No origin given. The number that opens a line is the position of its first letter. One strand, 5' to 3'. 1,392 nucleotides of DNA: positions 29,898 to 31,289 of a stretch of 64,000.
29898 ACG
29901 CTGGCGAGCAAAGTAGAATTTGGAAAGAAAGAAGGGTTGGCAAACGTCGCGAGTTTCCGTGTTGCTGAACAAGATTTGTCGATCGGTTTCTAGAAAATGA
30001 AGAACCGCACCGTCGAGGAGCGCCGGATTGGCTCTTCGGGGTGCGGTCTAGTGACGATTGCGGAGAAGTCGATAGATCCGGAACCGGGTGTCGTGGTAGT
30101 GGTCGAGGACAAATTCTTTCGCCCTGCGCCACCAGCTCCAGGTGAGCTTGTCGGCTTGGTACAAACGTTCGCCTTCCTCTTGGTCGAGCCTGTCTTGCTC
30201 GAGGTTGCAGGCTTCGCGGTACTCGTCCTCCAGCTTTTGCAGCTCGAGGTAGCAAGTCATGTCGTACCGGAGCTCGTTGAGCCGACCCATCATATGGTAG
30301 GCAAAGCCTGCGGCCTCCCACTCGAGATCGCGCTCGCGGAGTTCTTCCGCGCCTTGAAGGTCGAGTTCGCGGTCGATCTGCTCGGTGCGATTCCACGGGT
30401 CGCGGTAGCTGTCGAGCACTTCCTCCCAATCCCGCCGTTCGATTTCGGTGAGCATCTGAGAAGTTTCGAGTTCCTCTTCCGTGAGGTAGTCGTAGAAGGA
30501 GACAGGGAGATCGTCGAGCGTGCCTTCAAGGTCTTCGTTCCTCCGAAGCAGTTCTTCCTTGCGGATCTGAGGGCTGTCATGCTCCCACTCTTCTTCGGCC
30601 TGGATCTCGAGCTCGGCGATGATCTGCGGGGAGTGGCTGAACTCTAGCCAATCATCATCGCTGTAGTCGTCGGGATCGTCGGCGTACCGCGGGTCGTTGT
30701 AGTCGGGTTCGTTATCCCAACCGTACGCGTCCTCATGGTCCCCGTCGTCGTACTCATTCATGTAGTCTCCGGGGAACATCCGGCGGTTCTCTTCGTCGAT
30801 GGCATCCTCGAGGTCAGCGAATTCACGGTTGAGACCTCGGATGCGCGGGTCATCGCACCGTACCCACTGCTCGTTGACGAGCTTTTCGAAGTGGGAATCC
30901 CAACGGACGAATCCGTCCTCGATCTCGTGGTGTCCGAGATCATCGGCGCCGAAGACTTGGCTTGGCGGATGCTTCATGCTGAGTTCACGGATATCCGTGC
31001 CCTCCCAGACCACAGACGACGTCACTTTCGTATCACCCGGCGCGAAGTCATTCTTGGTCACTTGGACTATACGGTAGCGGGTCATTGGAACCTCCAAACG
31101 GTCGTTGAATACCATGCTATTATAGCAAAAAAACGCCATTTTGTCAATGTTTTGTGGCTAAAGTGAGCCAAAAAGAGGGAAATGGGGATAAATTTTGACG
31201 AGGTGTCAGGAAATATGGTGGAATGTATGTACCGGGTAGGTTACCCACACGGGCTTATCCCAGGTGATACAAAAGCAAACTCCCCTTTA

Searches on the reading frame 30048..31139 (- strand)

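Call 24: search_protein_families(library=pfam, proteins=[window:30048-31139:-], max_evalue=0.1)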
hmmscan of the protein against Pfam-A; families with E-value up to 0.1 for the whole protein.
window:30048-31139:- (363 aa): 1 family
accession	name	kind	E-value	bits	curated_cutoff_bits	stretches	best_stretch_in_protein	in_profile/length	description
PF04362.19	Iron_traffic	-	0.085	13.1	27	0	308-349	12-54/88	Bacterial Fe(2+) trafficking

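Call 25: search_protein_families(library=phrogs, proteins=[window:30048-31139:-], max_evalue=0.1)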
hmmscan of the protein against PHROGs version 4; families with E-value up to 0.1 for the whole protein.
window:30048-31139:- (363 aa): 1 family
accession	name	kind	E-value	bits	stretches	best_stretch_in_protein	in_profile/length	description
phrog_7735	-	integration and excision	0.017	16.5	0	286-332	35-81/99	excisionase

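Call 84: search_protein_families(library=padloc, proteins=[window:30048-31139:-], max_evalue=0.1)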
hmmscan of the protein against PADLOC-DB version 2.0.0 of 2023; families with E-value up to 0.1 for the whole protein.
window:30048-31139:- (363 aa): 0 families
